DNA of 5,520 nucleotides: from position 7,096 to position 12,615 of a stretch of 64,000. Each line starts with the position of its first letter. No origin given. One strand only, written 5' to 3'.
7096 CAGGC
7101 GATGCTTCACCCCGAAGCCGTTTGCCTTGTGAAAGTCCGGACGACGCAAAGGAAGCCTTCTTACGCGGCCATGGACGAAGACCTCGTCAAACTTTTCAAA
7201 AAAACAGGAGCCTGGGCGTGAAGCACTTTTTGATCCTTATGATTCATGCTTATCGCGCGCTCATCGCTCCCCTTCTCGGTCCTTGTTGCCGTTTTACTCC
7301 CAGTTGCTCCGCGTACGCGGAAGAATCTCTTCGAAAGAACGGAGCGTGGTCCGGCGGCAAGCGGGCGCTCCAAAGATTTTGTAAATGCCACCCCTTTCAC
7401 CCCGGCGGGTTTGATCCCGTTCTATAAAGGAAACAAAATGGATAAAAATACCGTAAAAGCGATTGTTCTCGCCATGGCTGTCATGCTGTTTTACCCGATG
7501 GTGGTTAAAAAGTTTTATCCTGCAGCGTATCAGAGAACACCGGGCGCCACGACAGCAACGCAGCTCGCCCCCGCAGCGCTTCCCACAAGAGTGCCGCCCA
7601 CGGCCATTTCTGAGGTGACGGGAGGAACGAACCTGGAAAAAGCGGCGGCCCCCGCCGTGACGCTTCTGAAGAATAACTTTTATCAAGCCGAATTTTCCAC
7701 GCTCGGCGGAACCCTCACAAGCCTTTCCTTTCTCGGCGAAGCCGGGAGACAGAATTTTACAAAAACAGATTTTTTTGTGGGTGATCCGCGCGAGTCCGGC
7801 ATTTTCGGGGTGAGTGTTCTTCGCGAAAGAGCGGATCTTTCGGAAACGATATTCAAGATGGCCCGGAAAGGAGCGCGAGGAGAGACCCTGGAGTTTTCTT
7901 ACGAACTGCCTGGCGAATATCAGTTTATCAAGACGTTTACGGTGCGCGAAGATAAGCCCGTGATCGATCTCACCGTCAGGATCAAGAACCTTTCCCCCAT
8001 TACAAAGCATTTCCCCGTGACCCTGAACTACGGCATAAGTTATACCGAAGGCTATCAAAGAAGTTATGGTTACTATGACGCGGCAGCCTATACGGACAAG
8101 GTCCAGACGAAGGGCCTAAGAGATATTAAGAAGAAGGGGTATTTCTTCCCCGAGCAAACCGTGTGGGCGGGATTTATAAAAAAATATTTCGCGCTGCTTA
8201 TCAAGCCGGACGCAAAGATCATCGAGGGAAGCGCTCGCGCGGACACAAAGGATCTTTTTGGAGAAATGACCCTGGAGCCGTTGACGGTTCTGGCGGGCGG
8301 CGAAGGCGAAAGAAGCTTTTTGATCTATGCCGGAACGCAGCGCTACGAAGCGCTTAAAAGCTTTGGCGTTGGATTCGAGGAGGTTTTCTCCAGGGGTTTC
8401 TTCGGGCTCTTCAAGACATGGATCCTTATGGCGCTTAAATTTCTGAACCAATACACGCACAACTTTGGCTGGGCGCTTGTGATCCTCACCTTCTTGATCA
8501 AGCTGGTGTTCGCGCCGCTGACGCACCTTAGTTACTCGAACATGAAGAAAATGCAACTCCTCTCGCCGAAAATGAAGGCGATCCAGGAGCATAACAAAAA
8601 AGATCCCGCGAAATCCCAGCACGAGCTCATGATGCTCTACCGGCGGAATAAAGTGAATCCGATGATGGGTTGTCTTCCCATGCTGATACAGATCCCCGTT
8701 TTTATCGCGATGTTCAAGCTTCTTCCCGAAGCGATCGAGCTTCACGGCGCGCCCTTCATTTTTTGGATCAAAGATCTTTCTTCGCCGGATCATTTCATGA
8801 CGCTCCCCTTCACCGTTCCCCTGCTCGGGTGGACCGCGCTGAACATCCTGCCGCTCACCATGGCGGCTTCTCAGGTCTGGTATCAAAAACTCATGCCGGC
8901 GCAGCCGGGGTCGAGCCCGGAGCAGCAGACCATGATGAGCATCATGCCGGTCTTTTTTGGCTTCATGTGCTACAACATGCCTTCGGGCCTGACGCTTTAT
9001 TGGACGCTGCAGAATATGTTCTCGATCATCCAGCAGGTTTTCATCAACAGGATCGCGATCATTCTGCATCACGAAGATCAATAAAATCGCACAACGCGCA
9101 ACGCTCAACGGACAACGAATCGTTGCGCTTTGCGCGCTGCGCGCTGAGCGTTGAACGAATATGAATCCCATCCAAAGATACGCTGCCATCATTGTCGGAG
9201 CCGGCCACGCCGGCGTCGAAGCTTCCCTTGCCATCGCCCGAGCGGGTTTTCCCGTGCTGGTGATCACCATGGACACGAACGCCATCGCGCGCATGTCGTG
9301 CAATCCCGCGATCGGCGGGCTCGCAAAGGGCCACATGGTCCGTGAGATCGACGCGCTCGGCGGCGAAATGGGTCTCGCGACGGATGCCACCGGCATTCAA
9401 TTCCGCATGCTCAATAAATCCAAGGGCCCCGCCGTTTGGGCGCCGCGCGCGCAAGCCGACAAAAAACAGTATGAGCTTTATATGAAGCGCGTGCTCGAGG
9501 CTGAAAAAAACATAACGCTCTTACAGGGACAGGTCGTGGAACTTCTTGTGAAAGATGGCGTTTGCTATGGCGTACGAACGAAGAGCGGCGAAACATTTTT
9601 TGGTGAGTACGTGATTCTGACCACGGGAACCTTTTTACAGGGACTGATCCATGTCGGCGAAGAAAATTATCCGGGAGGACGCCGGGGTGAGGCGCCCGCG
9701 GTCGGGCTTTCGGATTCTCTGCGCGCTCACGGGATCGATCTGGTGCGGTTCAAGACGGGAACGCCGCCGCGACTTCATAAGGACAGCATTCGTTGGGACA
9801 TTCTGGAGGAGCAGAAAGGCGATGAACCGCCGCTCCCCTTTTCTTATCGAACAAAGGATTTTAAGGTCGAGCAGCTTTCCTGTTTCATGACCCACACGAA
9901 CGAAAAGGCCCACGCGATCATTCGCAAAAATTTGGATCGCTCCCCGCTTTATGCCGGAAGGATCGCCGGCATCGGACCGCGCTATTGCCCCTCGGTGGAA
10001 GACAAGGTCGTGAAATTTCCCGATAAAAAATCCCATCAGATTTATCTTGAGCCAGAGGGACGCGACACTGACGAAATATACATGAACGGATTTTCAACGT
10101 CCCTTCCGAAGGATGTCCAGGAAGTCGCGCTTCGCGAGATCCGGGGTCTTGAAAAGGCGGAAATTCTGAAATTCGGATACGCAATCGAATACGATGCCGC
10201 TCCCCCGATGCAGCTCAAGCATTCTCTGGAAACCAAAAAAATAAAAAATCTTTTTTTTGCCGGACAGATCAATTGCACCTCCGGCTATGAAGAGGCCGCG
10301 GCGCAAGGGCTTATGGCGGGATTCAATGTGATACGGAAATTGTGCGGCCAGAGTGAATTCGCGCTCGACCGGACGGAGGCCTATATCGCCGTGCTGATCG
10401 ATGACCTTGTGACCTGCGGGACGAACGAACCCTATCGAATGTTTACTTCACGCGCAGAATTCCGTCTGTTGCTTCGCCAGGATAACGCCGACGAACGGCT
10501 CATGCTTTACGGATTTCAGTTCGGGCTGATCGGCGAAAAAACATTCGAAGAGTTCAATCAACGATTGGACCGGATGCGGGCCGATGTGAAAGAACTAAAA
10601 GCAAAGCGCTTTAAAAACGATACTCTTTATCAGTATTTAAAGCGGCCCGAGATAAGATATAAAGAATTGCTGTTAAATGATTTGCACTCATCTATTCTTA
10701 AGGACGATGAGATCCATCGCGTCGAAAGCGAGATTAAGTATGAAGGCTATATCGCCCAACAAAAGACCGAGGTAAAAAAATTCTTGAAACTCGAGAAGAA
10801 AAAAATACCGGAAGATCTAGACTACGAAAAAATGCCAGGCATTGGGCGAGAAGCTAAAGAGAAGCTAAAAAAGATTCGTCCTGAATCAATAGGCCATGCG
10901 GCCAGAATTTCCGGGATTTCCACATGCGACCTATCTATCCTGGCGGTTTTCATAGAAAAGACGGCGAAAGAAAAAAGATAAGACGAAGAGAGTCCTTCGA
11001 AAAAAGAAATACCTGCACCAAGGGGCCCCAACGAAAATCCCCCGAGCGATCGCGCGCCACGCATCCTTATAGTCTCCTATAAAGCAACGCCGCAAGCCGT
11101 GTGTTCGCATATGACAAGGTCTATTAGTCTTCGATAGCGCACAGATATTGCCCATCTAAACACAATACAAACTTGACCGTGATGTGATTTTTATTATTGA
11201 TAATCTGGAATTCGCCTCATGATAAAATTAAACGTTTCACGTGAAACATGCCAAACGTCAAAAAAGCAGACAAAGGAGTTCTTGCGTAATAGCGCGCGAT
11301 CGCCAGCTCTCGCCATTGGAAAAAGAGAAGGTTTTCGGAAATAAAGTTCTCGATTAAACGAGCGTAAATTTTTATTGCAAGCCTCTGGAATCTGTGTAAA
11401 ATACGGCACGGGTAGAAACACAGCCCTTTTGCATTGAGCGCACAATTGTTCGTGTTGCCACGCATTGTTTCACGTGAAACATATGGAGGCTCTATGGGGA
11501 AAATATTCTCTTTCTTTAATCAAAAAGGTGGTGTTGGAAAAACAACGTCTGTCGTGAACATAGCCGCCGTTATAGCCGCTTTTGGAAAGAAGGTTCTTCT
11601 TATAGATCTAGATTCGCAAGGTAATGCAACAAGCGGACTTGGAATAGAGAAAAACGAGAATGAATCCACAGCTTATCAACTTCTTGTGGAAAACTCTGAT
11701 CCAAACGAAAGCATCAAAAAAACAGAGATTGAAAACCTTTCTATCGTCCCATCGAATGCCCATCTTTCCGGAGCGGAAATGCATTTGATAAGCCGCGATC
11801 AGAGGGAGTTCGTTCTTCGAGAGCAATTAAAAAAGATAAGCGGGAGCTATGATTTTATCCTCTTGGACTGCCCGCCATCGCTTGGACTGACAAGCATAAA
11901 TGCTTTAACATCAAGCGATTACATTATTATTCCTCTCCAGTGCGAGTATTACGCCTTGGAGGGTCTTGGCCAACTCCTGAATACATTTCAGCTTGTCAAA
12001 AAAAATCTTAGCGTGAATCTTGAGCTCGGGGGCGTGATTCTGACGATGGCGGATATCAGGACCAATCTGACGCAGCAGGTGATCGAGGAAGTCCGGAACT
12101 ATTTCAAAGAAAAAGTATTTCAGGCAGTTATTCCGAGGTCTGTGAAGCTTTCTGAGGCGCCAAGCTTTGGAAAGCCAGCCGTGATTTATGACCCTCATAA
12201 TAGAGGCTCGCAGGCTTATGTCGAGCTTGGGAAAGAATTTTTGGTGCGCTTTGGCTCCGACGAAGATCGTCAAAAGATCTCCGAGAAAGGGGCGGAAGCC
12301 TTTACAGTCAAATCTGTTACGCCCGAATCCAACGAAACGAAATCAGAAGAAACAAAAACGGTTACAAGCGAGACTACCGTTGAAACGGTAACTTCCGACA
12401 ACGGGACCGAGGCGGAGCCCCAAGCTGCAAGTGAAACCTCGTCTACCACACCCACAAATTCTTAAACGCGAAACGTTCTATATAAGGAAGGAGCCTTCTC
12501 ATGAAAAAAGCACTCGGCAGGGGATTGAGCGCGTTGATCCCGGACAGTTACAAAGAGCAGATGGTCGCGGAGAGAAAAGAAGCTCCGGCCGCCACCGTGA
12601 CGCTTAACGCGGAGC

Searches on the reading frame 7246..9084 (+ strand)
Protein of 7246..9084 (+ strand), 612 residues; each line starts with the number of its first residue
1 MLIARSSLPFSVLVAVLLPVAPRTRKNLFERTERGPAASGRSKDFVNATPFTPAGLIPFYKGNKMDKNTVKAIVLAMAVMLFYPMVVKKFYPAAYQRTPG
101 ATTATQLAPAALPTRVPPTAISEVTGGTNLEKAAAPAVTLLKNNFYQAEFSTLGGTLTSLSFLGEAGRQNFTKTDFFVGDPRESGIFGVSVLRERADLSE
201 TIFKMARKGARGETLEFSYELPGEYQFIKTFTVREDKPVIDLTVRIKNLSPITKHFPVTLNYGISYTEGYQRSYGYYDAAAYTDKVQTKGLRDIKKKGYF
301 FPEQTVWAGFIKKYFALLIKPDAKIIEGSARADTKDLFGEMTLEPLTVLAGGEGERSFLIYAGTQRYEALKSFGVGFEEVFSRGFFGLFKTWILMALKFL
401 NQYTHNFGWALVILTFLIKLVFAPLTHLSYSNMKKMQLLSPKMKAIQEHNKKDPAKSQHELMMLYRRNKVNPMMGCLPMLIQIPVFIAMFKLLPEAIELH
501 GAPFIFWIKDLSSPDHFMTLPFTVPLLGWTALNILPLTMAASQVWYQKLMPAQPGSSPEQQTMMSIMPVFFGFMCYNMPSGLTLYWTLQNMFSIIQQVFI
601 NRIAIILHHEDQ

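Call 55: search_protein_families(library=pfam, proteins=[window:7246-9084:+], max_evalue=0.00001)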
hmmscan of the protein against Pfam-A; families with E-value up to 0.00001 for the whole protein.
window:7246-9084:+ (612 aa): 2 families
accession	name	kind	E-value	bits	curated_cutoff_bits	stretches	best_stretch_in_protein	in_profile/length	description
PF02096.25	60KD_IMP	-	2.4e-57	193.9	35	1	407-602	1-163/163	60Kd inner membrane protein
PF14849.12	YidC_periplas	-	6.5e-13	49.7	24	1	142-393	5-280/283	YidC periplasmic domain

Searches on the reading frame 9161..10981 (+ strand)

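Call 55: search_protein_families(library=pfam, proteins=[window:9161-10981:+], max_evalue=0.00001)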
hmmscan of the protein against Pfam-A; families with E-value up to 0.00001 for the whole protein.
window:9161-10981:+ (606 aa): 5 families
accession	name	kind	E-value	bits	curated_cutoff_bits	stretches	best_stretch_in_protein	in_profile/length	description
PF01134.28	GIDA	-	7.9e-166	552.4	22.1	1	10-396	3-389/391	Glucose inhibited division protein A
PF13932.14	SAM_GIDA_C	-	1.7e-21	76.2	27.1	1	539-594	1-56/57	tRNA modifying enzyme MnmG/GidA C-terminal helical bundle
PF21680.2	GIDA_C_1st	-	2.4e-10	41.4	24.7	1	463-535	15-96/96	tRNA modifying enzyme MnmG/GidA C-terminal helical domain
PF07992.20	Pyr_redox_2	-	1.9e-06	27.9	26.1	1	9-157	3-109/291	Pyridine nucleotide-disulphide oxidoreductase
PF13738.12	Pyr_redox_3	-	5.9e-06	26.2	30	0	84-158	63-135/305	Pyridine nucleotide-disulphide oxidoreductase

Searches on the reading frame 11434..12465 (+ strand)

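Call 55: search_protein_families(library=pfam, proteins=[window:11434-12465:+], max_evalue=0.00001)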
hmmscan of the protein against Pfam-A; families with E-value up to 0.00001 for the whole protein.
window:11434-12465:+ (343 aa): 7 families
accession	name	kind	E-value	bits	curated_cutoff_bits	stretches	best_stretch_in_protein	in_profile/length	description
PF13614.12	AAA_31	-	1e-66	224.7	27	1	23-197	2-176/177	AAA domain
PF01656.29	CbiA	-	5.7e-27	94.6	25.4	1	27-248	3-124/125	CobQ/CobB/MinD/ParA nucleotide binding domain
PF09140.17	MipZ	-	3e-10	40.3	20.7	1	27-182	5-143/262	ATPase MipZ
PF10609.15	ParA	-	5.9e-10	39.4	27.1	1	29-186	10-161/246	NUBPL iron-transfer P-loop NTPase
PF00142.24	Fer4_NifH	-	5.6e-08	33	25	0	30-70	7-47/271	4Fe-4S iron sulfur cluster binding proteins, NifH/frxC family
PF06564.18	CBP_BcsQ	-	1.1e-07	32.1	21.3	1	31-165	10-142/234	Cellulose biosynthesis protein BcsQ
PF02374.21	ArsA_ATPase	-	3.7e-06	26.8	24.3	0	27-148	5-134/305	Anion-transporting ATPase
